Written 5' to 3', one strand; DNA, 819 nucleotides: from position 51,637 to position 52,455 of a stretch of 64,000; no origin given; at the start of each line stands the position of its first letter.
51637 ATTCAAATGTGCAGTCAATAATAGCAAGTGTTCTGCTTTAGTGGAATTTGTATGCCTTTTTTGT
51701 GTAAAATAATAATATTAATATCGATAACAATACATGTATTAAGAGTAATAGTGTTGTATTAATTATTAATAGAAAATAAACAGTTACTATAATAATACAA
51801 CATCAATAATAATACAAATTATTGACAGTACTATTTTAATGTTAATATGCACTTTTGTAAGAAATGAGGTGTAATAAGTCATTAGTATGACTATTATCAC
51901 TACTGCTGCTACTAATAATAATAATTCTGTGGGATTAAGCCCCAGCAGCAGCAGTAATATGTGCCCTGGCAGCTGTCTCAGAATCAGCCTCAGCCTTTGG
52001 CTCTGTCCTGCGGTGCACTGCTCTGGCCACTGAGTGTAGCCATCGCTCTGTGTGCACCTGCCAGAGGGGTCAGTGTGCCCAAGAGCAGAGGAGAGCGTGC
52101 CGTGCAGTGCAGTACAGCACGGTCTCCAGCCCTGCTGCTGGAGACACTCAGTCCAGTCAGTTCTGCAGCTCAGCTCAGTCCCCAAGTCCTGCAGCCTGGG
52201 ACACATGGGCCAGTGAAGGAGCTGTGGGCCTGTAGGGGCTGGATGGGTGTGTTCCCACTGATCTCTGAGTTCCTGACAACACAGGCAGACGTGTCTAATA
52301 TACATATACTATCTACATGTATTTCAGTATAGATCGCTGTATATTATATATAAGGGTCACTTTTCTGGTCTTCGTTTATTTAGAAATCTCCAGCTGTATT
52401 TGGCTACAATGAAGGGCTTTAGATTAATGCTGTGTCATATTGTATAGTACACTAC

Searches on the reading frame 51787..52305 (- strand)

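Call 13: search_protein_families(library=pfam, proteins=[window:51787-52305:-], max_evalue=0.1)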
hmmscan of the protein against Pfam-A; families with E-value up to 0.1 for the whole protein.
window:51787-52305:- (172 aa): 1 family
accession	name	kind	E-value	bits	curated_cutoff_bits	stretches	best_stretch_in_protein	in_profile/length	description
PF17240.7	DUF5313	-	0.0031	18.4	27.4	1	89-155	20-87/123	Family of unknown function (DUF5313)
